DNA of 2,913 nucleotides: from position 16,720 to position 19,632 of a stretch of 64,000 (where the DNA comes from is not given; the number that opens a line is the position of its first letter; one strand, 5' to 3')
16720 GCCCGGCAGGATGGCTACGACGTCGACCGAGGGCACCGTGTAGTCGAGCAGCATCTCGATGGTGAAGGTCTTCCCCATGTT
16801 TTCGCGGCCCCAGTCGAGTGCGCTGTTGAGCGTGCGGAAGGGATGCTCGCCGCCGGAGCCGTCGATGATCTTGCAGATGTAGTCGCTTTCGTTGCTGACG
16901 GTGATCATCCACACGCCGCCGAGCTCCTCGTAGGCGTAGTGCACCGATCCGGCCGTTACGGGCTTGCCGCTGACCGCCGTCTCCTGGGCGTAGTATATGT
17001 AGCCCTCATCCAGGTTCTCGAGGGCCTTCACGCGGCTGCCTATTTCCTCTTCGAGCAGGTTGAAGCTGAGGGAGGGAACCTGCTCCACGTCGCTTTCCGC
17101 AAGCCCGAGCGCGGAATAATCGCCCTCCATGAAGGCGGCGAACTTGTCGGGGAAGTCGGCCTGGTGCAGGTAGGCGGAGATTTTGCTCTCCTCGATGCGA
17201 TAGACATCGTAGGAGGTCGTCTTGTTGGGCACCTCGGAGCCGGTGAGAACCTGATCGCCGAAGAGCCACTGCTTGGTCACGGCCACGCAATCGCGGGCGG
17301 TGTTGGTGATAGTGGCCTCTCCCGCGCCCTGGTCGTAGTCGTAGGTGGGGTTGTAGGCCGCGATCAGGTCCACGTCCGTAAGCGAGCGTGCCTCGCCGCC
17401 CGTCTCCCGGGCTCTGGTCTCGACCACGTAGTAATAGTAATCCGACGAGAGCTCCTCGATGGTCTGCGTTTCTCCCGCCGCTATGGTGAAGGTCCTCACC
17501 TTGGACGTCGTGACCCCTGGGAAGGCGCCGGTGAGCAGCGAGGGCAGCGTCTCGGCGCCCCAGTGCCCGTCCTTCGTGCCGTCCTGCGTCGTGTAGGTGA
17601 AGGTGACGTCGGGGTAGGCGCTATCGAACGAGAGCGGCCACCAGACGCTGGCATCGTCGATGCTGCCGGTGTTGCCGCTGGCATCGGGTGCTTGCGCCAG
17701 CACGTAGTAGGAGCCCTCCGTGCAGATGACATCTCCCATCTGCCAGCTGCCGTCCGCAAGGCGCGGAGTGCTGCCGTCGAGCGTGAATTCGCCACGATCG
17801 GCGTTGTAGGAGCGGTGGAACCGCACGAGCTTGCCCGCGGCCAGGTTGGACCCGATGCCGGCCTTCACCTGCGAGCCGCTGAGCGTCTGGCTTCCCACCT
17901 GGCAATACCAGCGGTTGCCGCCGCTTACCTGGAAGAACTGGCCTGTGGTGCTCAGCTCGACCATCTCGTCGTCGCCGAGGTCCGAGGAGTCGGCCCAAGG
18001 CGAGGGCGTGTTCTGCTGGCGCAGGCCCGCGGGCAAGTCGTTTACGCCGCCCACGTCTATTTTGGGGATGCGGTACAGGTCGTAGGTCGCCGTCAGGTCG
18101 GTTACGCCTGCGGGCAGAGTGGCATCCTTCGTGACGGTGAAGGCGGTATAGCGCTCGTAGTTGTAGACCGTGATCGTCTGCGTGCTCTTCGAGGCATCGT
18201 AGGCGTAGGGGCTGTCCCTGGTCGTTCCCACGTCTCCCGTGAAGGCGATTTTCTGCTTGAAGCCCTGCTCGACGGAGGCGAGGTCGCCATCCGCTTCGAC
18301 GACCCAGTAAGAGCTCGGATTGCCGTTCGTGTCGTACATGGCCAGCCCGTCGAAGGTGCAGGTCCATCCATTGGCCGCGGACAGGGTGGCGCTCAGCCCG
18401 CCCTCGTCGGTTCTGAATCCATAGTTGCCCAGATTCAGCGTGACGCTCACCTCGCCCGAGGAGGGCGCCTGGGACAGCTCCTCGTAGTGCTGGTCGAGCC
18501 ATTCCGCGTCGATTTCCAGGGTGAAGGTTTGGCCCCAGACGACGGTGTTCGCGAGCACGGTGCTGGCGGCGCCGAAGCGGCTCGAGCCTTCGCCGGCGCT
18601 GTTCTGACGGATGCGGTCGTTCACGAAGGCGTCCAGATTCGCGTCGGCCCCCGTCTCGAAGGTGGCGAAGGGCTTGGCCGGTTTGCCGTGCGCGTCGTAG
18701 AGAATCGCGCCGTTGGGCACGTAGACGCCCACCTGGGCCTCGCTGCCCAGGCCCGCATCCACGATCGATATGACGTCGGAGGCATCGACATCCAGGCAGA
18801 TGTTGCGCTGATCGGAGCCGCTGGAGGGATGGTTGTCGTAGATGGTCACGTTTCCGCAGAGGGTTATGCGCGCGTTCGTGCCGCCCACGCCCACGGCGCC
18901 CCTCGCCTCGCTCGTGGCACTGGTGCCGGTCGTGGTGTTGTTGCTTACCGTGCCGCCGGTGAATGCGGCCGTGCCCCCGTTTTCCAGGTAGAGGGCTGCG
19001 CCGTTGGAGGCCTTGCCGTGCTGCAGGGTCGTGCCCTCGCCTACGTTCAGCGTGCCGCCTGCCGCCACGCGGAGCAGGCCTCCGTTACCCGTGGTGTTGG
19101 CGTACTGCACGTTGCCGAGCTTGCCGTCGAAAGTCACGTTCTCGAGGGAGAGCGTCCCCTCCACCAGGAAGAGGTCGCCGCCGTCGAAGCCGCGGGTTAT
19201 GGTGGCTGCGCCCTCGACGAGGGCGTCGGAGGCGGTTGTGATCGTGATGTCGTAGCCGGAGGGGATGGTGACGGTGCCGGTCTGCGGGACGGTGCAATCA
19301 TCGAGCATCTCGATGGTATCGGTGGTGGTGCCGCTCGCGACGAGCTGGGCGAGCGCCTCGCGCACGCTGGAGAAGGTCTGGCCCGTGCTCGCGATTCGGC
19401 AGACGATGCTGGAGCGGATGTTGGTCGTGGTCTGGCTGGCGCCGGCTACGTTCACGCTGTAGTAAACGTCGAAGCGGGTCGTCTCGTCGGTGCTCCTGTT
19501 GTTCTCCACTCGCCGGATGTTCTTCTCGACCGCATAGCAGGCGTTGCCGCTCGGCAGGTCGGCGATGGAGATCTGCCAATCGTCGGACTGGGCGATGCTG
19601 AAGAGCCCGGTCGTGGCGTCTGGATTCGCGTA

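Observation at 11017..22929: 3,970-aa anchorless secreted beta-helix protein embedded in the minor-pilin operon: candidate pilus-presented giant adhesin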

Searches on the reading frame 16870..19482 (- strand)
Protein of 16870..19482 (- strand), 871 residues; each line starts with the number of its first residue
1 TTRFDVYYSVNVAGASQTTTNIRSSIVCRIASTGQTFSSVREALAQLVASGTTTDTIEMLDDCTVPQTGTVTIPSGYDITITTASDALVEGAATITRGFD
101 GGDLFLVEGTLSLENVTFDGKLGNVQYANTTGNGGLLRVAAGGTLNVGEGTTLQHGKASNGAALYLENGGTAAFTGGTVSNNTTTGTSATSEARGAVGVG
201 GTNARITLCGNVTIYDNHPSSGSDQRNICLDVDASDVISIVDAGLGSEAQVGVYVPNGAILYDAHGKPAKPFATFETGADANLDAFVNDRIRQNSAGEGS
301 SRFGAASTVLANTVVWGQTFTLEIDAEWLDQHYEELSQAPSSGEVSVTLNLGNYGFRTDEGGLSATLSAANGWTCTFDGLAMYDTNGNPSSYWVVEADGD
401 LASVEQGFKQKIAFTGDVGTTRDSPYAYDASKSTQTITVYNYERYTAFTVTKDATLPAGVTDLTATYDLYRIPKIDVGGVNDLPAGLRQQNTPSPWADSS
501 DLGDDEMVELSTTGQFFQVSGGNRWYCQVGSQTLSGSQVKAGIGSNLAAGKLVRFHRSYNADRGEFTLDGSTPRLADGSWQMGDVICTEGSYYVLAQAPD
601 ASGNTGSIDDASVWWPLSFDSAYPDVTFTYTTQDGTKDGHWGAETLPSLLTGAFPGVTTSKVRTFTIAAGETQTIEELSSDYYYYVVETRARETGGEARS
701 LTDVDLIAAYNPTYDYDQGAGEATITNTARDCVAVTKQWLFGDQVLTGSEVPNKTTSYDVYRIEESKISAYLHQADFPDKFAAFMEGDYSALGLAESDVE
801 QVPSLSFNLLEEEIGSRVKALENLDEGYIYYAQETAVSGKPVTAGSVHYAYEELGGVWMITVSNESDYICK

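Call 81: search_protein_families(library=pfam, proteins=[window:16870-19482:-], max_evalue=1)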
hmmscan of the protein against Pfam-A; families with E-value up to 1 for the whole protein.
window:16870-19482:- (871 aa): 2 families
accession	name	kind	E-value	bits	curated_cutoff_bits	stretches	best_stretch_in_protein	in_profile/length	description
PF05738.19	Cna_B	-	2.1e-05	25.3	22.3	1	328-398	7-69/87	Cna protein B-type domain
PF24547.1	DUF7601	-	0.00037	21.5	27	1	626-728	36-115/116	Domain of unknown function (DUF7601)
